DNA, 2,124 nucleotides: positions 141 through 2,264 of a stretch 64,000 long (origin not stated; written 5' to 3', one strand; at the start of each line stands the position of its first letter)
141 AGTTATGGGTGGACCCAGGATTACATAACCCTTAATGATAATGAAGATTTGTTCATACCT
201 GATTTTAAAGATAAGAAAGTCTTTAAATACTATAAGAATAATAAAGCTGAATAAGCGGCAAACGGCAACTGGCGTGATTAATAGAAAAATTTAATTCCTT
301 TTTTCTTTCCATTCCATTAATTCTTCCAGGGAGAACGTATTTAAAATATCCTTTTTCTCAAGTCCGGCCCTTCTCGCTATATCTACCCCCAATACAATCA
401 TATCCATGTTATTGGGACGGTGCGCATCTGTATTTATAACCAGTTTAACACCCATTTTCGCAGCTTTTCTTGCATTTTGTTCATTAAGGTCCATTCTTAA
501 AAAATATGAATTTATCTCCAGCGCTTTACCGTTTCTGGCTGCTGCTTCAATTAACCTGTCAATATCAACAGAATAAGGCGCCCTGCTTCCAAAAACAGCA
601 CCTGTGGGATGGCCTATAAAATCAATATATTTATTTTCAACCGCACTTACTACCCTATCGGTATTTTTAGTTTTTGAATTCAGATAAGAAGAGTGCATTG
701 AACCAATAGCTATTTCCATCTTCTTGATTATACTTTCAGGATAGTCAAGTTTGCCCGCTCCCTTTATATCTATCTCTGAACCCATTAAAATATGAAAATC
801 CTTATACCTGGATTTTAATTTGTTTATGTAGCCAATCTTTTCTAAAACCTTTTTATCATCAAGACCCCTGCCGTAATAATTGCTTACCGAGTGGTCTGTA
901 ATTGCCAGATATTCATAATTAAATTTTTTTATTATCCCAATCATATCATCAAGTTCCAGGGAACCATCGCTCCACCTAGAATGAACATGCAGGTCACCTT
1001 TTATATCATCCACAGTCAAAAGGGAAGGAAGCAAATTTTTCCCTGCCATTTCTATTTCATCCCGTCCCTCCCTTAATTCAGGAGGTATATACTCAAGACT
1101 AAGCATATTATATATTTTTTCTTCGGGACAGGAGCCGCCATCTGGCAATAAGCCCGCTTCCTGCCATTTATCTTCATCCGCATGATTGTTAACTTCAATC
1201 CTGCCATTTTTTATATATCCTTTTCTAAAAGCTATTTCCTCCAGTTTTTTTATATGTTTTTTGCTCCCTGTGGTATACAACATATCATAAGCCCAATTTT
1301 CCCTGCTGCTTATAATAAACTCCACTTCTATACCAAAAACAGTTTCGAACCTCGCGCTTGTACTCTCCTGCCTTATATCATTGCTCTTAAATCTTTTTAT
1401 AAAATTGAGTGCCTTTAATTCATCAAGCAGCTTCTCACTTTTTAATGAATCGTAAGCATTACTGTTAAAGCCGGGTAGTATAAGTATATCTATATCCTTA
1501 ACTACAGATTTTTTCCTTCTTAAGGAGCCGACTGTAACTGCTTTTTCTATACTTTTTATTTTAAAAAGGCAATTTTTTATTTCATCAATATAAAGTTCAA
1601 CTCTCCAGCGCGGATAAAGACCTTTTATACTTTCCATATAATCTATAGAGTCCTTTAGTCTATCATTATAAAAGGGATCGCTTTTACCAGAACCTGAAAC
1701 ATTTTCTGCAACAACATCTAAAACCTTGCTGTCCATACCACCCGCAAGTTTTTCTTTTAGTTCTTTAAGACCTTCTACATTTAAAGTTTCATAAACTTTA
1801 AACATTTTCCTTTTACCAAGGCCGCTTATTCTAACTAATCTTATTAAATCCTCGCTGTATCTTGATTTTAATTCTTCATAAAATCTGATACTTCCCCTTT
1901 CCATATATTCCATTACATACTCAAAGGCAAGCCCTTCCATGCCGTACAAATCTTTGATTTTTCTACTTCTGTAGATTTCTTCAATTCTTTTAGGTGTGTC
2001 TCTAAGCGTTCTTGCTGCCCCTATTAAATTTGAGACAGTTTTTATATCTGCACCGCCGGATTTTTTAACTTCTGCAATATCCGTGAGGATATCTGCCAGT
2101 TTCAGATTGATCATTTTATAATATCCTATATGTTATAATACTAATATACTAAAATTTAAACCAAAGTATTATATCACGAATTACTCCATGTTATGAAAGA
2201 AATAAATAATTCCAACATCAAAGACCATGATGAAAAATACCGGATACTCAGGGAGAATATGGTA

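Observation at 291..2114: Polymerase-dead PolX-PHP twin 3.7 kb from a canonical PolX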

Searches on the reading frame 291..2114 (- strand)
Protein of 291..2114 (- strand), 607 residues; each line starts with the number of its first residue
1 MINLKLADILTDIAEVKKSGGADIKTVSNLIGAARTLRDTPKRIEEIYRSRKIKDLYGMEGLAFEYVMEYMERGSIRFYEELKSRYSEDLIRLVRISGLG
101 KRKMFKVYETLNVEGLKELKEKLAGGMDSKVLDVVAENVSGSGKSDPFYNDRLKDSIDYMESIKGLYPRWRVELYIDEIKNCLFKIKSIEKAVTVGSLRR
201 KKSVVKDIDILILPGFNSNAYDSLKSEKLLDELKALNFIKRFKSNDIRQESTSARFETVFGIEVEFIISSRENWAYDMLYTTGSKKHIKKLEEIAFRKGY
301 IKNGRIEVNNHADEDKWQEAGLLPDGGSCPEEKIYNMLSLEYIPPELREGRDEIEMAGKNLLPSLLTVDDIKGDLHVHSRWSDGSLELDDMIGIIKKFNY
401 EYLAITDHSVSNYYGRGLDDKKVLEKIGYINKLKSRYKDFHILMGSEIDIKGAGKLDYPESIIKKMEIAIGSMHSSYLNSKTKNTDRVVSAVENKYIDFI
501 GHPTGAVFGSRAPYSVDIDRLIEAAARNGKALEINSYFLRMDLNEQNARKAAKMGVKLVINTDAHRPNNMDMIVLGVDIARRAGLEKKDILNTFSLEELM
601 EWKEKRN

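Call 3: search_protein_families(library=pfam, proteins=[window:291-2114:-], max_evalue=0.01)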
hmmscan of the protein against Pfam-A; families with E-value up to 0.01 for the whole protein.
window:291-2114:- (607 aa): 3 families
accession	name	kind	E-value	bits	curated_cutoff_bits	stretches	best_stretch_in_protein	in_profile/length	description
PF02811.25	PHP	-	5.4e-11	43.5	26.4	1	374-536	1-163/164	PHP domain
PF14791.11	DNA_pol_B_thumb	-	4e-08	33.4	25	1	278-349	2-63/63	DNA polymerase beta thumb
PF14792.12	DNA_pol_B_palm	-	0.00036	21.2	25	1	168-240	3-77/113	DNA polymerase beta palm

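Call 5: search_solved_structures(query=window:291-2114:-, max_evalue=0.01, show_alignments=3)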
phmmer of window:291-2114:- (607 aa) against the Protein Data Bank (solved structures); distinct sequences matched with E-value up to 0.01: 5.
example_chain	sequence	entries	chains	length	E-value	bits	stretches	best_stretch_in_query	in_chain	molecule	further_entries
3au2_A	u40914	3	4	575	1.8e-71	244.7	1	3-606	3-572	DNA polymerase beta family (X family)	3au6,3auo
3b0x_A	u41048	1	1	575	1.2e-70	241.9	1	3-606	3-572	DNA polymerase beta family (X family)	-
3b0y_A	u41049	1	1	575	1.2e-70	241.9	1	3-606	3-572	DNA polymerase beta family (X family)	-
2w9m_A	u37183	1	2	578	1.2e-42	149.5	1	331-602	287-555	POLYMERASE X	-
1m65_A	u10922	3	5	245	3.9e-06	29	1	374-566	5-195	Hypothetical protein ycdX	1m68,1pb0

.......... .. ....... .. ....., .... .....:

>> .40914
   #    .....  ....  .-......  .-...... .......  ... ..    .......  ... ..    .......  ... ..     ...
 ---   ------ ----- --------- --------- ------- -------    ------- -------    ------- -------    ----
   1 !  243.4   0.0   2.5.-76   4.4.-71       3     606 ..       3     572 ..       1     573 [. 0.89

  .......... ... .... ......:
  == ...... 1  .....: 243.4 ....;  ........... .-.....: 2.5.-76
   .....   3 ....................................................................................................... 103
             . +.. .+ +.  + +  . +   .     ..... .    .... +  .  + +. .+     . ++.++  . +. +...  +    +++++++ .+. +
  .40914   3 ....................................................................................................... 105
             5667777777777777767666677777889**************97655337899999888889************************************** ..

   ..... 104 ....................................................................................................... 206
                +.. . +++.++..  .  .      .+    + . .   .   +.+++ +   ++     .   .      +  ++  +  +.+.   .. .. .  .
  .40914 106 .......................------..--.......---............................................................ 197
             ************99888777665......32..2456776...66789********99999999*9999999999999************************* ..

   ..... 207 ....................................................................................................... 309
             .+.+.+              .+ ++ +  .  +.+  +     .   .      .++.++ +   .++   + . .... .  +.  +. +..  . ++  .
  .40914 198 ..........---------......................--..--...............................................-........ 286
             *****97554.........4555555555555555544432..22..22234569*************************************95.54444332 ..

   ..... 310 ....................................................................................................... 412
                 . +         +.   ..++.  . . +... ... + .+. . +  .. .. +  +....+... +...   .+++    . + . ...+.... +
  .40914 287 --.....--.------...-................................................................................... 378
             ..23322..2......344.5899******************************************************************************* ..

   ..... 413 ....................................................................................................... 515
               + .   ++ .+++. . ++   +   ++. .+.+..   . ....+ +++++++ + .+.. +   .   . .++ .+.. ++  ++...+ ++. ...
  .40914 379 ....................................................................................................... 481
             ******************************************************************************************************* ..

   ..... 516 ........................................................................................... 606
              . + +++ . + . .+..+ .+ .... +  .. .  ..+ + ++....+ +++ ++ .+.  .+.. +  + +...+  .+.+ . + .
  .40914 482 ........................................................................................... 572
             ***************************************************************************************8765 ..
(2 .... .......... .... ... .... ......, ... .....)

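Call 6: find_homologous_proteins(query=window:291-2114:-, max_evalue=1e-10)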
Query window:291-2114:- (607 aa): 2749 proteins with E <= 1e-10 among 8000 candidates; the best 120 are listed.
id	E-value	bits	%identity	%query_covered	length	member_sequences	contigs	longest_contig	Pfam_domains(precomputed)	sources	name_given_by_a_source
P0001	0.0e+0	1335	100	100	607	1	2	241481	PF02811.27,PF14791.12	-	-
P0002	1.9e-289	979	74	100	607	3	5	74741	PF02811.27,PF14791.12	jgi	jgi:DNA polymerase (family X)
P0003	2.8e-283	959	72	100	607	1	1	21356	PF02811.27,PF14791.12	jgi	-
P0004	8.8e-281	951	71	100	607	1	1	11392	PF02811.27,PF14791.12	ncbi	-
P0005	1.5e-262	891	66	100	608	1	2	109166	PF02811.27,PF14791.12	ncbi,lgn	-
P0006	8.6e-261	885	66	100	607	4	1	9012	PF02811.27,PF14791.12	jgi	-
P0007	4.0e-258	876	66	100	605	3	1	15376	PF02811.27,PF14791.12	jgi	-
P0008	1.5e-257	874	66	100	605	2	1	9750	PF02811.27,PF14791.12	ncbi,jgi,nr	ncbi:MAG: PHP domain-containing protein [Actinobacteria bacterium]|nr:MAG: PHP domain-containing pro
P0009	6.0e-257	872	66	100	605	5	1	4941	PF02811.27,PF14791.12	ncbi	-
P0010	3.8e-255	866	65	100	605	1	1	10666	PF02811.27,PF14791.12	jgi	jgi:DNA polymerase (family 10)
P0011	5.1e-254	862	66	100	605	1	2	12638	PF02811.27,PF14791.12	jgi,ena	-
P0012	2.2e-253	860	65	100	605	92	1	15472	PF02811.27,PF14791.12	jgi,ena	-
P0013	1.1e-251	855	65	100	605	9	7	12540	PF02811.27,PF14791.12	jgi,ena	-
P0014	3.9e-251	853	64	100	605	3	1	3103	PF02811.27,PF14791.12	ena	-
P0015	3.5e-248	843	66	100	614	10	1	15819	PF02811.27,PF14791.12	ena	-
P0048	2.6e-191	655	52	100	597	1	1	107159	PF14716.14,PF02811.27,PF14791.12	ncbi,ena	-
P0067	4.3e-177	608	48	100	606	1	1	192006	PF02811.27,PF14791.12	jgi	jgi:DNA polymerase (family X)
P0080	1.4e-173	597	48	99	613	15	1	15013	PF02811.27,PF14791.12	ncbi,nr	ncbi:MAG TPA: PHP domain-containing protein [Methanosarcinales archaeon]|nr:PHP domain-containing pr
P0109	2.1e-162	560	47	100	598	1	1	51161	PF14716.14,PF02811.27,PF14791.12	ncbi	-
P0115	5.3e-161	555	45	100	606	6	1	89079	PF02811.27,PF14791.12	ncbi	-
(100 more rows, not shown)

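Call 18: find_related_loci(query=A1, collection=genome_contigs, flank=10000)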
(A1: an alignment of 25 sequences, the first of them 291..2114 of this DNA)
Query A1 (607 aa) in genome_contigs; peptide patterns used: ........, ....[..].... (x = any residue, [..] = any of these).
599 stretches matched a pattern (row limit reached: there are more); 567 encode a relative of the query (tblastn E <= 1e-3); the best 80 are kept; 80 distinct loci.
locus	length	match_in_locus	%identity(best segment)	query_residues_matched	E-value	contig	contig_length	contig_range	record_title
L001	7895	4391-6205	67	1-607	0e+0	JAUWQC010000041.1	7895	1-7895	MAG: bacterium isolate CSMAG_2492 CSMAG_2492_k141_1028553_length_7895_cov_6.0000, whole genome shotgun sequence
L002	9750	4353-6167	66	1-607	0e+0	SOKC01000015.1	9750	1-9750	MAG: Actinobacteria bacterium isolate E44_bin5 NODE_3192_length_9750_cov_96.640124, whole genome shotgun sequence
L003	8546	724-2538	66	1-607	0e+0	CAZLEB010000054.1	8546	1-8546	MAG TPA_asm: uncultured Actinomycetota bacterium isolate binchicken_co364_35 genome assembly, contig: NODE_14128_length_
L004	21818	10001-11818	61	1-607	0e+0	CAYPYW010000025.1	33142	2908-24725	MAG TPA_asm: uncultured Actinomycetota bacterium isolate binchicken_co178_258 genome assembly, contig: NODE_1976_length_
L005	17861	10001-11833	60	1-607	0e+0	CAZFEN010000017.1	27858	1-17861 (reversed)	MAG TPA_asm: uncultured Actinomycetota bacterium isolate binchicken_co228_482 genome assembly, contig: NODE_2183_length_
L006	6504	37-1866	62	1-606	0e+0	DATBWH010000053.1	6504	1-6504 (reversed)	MAG TPA_asm: Candidatus Humimicrobiaceae bacterium isolate SMAG_U7536 k141_303661, whole genome shotgun sequence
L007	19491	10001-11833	58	1-607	0e+0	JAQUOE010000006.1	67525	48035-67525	MAG: Actinomycetota bacterium isolate STD1_194 NODE_796_length_67525_cov_7.327740_Sandtown_D1, whole genome shotgun sequ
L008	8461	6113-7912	47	3-605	5e-176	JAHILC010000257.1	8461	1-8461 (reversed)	MAG: Actinomycetota bacterium isolate KR13_N2.mb.106 KR13_N2.mb.106_k141_327144, whole genome shotgun sequence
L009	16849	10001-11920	45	1-606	2e-171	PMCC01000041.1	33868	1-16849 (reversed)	MAG: Actinomycetota bacterium isolate fen_731 73.20120700_E3M.220_contig_221460, whole genome shotgun sequence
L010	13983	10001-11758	46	1-606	7e-170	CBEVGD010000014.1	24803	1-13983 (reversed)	MAG TPA_asm: uncultured bacterium isolate SRR15668623_binner23_Refined_6 genome assembly, contig: ERZ26872896.395, whole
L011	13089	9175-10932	46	1-606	1e-169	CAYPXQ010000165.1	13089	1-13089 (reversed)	MAG TPA_asm: uncultured Actinomycetota bacterium isolate SRP067234_co1_56 genome assembly, contig: k99_64580, whole geno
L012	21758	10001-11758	44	1-606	5e-168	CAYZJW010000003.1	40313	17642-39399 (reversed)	MAG TPA_asm: uncultured Actinomycetota bacterium isolate binchicken_co334_330 genome assembly, contig: NODE_1524_length_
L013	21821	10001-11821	47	1-606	1e-167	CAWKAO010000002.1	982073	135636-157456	MAG: uncultured Actinomycetes bacterium isolate MFD09779.bin.1.47 genome assembly, contig: contig_21891, whole genome sh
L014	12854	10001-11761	46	1-606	1e-166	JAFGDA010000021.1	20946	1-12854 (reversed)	MAG: Actinomycetota bacterium isolate Zod_Metabat.1146 k87_926096, whole genome shotgun sequence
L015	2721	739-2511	44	1-606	1e-175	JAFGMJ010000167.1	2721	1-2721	MAG: Actinomycetota bacterium isolate Zod_Metabat.463 k87_8228285, whole genome shotgun sequence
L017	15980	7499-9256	46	1-606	1e-175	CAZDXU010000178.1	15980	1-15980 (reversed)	MAG TPA_asm: uncultured Actinomycetota bacterium isolate SRP067234_co1_154 genome assembly, contig: k99_64574, whole gen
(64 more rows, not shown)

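Call 29: find_encoding_contigs(protein=P0001, flank=10000, max_places=3)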
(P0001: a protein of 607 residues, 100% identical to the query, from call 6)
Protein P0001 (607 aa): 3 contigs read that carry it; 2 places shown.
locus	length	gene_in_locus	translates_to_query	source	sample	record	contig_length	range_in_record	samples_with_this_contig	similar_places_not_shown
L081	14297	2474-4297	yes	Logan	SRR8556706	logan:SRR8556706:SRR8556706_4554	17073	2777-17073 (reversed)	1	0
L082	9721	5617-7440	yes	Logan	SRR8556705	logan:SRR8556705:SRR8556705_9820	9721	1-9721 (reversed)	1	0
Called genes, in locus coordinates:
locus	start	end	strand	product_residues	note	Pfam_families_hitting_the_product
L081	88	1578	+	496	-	PF03372:Exo_endo_phos (weak), PF22669:Exo_endo_phos2 (weak)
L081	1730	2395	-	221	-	PF01135:PCMT, PF00398:RrnaAD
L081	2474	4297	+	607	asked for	PF14791:DNA_pol_B_thumb (weak), PF02811:PHP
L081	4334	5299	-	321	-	PF04055:Radical_SAM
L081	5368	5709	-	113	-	PF12844:HTH_19 (faint), PF13443:HTH_26 (weak)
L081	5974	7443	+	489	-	PF13426:PAS_9 (faint), PF08447:PAS_3, PF00990:GGDEF, PF13487:HD_5, PF01966:HD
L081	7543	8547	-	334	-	PF13439:Glyco_transf_4 (weak), PF00534:Glycos_transf_1, PF13692:Glyco_trans_1_4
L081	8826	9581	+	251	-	PF07090:GATase1_like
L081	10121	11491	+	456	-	-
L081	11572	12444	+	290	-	PF00528:BPD_transp_1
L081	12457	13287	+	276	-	PF00528:BPD_transp_1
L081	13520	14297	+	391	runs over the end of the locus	PF13412:HTH_24, PF00480:ROK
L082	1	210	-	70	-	?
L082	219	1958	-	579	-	PF14716:HHH_8, PF14520:HHH_5, PF14791:DNA_pol_B_thumb, PF02811:PHP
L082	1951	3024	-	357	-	PF05559:DUF763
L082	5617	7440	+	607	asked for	PF14791:DNA_pol_B_thumb (weak), PF02811:PHP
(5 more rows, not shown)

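Call 34: predict_structure(alignment_id=A1)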
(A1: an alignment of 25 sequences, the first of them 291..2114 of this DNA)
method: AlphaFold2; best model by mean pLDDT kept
length: 607 residues; sequences in the alignment: 25
mean_pLDDT: 88.2   pTM: 0.89
mean pLDDT of the five models: 88.2, 86.2, 86.2, 84.9, 82.4
residues with pLDDT >= 90: 403; 70-90: 151; 50-70: 27; < 50: 26
segments of 3 or more residues with pLDDT < 50: 138-145, 310-327
pLDDT, mean of each block of 10 residues (from residue 1): 90 84 78 89 90 91 96 95 94 91 89 89 69 57 57 90 90 88 94 94 94 93 95 95 91 94 95 91 94 93 72 39 46 92 94 95 96 93 83 92 93 78 95 92 95 93 96 83 94 95 87 92 97 89 90 97 88 93 97 97 87
secondary structure, 60 per line:
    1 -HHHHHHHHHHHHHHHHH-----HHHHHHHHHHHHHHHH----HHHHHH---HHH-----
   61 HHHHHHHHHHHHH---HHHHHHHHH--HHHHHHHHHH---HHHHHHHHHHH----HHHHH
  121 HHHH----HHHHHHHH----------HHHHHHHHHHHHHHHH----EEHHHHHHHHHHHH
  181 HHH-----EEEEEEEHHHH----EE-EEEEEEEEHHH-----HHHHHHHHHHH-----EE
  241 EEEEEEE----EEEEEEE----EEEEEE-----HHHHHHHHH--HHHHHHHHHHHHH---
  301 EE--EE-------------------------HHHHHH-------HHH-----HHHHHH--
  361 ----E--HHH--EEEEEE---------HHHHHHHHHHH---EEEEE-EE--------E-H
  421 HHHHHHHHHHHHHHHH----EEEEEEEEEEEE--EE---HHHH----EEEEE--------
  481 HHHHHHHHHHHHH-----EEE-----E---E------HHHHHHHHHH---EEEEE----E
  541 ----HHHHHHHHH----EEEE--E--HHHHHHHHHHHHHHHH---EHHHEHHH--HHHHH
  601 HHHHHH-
elements in order: H2-18 H24-39 H44-49 H61-73 H77-85 H88-97 H101-111 H116-124 H129-136 H147-162 H169-183 E189-195 H196-199 E207-214 H223-233 E239-247 E252-258 E263-268 H274-282 H285-297 H332-337 H353-358 E373-378 H388-398 E402-406 H420-436 E441-452 H460-463 E468-472 H481-493 E499-501 H518-527 E531-535 H545-553 E558-561 H567-582 H596-606

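Call 36: search_protein_representatives(protein=window:291-2114:-)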
Query: 607 residues. Proteins with E-value up to 0.001 (for the whole library): 7978; up to 1e-10: 4384; up to 1e-30: 1923. The best 150 are listed.
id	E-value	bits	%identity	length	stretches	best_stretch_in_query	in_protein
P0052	1.6e-182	624.6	52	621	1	1-606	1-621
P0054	3.4e-181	620.2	52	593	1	1-606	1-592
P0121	2.8e-159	547.9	47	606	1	1-606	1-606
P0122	4.3e-155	534.0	46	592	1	1-606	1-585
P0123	3.5e-153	527.7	47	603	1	1-604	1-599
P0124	2.1e-144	498.8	44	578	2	325-606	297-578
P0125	1.1e-140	486.5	42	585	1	3-604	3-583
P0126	3.7e-134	464.9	71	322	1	1-310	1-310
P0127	1.1e-113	397.4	50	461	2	333-604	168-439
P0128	1.6e-99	350.6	48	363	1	227-606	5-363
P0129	1.3e-89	317.8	38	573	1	4-606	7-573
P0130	1.2e-88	314.7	37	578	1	10-605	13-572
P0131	4.6e-88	312.8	38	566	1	2-600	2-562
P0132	5.3e-88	312.5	38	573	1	3-600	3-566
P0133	1.0e-87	311.6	36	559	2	330-602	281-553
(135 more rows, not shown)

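Call 38: fold_search(model_id=the predicted structure, library=pdb)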
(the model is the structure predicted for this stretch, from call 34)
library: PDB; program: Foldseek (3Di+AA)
matches with E <= 10: 1255; with E <= 0.001: 339
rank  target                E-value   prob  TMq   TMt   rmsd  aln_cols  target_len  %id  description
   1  3b0x                  9.2e-45  1.00  0.65  0.68  19.2       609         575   28  K263A mutant of PolX from Thermus thermophilus HB8 complexed with Ca-dGTP (released 2012-05-02)
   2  3au2                  1.4e-44  1.00  0.64  0.67  19.3       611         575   28  DNA polymerase X from Thermus thermophilus HB8 complexed with Ca-dGTP (released 2012-01-25)
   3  3auo_A                1.6e-44  1.00  0.62  0.66  19.3       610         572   28  DNA polymerase X from Thermus thermophilus HB8 ternary complex with 1-nt gapped DNA and ddGTP (released 2012-01-25)
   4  3b0y                  1.2e-43  1.00  0.65  0.68  19.1       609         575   28  K263D mutant of PolX from Thermus thermophilus HB8 complexed with Ca-dGTP (released 2012-05-02)
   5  3au6_A                1.8e-41  1.00  0.81  0.87   4.1       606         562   28  DNA polymerase X from Thermus thermophilus HB8 ternary complex with primer/template DNA and ddGTP (released 2012-01-25)
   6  2w9m_B                4.1e-31  1.00  0.59  0.64  16.2       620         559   22  Structure of family X DNA polymerase from Deinococcus radiodurans (released 2009-02-10)
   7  2w9m_A                2.4e-30  1.00  0.59  0.66  15.1       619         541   21  Structure of family X DNA polymerase from Deinococcus radiodurans (released 2009-02-10)
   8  8vfd_A                2.0e-13  1.00  0.24  0.43  18.5       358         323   18  Ternary DNA Polymerase Beta bound to DNA containing template FapydG incoming TTP analog (released 2024-05-08)
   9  4mfa_A                2.6e-13  1.00  0.24  0.43  18.4       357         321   19  Structure of human DNA polymerase beta complexed with nicked DNA containing a mismatched template O6MG and incoming TT (released 2014-08-27)
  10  5bpc_A                3.2e-13  1.00  0.24  0.44  17.3       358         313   18  DNA polymerase beta ternary complex with a templating 5ClC and incoming dATP analog (released 2015-08-19)
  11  4gxk_A                3.6e-13  1.00  0.24  0.43  18.1       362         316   18  R283K DNA polymerase beta ternary complex with a templating 8OG and incoming dATP analog (released 2013-01-16)
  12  5j0s_A                3.6e-13  1.00  0.23  0.41  18.6       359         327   18  Binary complex crystal structure of DNA polymerase Beta with C:T mismatch at the primer terminus (released 2016-10-26)
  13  6e3r_A                3.8e-13  1.00  0.24  0.42  18.4       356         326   18  Structure of human DNA polymerase beta complexed with 8OA as the template base in a 1-nucleotide gapped DNA (released 2019-04-03)
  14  5j0x_A                4.2e-13  1.00  0.24  0.41  18.0       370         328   18  Binary complex crystal structure of DNA polymerase Beta with T:G mismatch at the primer terminus (released 2016-10-26)
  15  7rbi_A                4.7e-13  1.00  0.24  0.44  17.8       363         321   19  Human DNA polymerase beta crosslinked complex, 20 s Ca to Mg exchange (released 2022-03-09)
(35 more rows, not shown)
